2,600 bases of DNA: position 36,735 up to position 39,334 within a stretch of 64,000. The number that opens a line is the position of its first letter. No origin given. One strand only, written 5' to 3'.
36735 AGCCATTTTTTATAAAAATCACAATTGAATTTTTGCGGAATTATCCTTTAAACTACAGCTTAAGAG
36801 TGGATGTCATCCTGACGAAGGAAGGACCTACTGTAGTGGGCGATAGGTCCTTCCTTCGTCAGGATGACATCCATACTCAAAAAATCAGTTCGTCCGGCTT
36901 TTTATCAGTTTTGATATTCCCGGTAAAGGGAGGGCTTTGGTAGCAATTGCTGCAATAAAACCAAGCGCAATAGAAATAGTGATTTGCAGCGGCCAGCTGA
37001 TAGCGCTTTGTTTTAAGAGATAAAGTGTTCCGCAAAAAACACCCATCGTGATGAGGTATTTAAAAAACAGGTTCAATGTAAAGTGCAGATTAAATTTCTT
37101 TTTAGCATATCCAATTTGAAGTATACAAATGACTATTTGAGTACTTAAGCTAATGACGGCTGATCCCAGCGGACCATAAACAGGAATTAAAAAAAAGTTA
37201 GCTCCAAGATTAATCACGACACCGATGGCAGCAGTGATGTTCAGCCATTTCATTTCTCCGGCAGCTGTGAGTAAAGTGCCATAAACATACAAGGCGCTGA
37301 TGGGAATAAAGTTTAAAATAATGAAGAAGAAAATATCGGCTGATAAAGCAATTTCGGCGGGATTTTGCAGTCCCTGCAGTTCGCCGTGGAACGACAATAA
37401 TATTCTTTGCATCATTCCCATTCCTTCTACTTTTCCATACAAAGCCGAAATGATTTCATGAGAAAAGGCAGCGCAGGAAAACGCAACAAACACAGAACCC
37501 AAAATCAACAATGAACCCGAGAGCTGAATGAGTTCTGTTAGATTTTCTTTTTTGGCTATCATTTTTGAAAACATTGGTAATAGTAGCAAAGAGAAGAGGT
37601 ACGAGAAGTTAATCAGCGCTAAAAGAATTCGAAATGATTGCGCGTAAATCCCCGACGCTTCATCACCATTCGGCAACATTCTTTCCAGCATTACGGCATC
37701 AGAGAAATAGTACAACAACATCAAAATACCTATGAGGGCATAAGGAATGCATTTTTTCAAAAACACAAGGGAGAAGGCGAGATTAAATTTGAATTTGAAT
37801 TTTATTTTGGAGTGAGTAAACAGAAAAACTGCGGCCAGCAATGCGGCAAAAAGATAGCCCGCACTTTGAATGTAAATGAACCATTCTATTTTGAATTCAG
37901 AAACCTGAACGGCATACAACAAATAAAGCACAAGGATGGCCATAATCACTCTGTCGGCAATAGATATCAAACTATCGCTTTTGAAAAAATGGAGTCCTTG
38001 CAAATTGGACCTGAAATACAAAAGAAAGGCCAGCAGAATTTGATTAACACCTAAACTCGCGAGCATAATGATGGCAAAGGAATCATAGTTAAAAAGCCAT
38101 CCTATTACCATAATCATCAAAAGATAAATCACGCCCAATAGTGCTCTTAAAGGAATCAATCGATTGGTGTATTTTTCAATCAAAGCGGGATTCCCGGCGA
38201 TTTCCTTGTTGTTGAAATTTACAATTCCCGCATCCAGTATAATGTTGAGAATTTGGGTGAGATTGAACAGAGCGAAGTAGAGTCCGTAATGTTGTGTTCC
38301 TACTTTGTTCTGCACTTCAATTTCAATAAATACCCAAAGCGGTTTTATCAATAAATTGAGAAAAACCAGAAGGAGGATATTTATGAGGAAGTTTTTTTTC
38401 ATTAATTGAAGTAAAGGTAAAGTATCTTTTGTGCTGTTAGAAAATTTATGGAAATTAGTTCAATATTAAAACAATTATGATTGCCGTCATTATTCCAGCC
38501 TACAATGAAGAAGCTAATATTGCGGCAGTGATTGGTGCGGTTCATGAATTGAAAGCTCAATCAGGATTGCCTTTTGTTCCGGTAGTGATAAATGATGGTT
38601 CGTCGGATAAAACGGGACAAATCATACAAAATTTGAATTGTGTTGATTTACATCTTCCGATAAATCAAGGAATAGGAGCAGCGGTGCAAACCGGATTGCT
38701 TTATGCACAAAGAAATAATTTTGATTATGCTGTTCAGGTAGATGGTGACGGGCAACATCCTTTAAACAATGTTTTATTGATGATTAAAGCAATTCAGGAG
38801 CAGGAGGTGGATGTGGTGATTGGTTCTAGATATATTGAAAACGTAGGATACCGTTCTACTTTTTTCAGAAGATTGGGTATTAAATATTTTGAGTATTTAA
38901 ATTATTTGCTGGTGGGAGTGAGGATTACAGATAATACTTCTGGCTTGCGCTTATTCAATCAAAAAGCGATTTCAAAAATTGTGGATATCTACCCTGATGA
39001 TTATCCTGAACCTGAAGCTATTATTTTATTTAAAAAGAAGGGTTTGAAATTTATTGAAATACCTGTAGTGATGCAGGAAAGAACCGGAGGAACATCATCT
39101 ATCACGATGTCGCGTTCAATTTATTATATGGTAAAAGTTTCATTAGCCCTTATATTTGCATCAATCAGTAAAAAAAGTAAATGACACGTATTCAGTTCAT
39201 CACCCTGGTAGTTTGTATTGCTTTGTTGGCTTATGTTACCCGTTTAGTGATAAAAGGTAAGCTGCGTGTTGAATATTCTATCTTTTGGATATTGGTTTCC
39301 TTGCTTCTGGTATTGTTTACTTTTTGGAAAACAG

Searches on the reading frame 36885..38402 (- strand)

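Call 45: search_protein_families(library=pfam, proteins=[window:36885-38402:-], max_evalue=0.0001)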
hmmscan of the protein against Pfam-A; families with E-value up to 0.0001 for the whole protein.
window:36885-38402:- (505 aa): 1 family
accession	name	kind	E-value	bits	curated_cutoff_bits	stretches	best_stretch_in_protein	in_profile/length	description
PF01943.22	Polysacc_synt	-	4.2e-14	53.1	28.2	1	8-281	4-273/274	Polysaccharide biosynthesis protein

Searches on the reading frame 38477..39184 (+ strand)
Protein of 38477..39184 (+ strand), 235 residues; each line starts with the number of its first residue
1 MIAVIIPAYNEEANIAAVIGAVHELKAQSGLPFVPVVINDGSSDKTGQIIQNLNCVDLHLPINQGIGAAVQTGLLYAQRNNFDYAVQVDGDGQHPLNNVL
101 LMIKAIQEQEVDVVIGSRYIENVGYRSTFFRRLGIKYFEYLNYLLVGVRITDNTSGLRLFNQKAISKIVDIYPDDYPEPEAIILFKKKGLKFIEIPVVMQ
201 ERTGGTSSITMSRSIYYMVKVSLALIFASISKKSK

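Call 45: search_protein_families(library=pfam, proteins=[window:38477-39184:+], max_evalue=0.0001)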
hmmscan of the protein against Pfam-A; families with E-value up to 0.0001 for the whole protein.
window:38477-39184:+ (235 aa): 1 family
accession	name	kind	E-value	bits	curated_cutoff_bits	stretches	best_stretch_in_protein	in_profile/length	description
PF00535.33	Glycos_transf_2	-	2.9e-24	86.3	23.3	1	4-168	2-167/168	Glycosyl transferase family 2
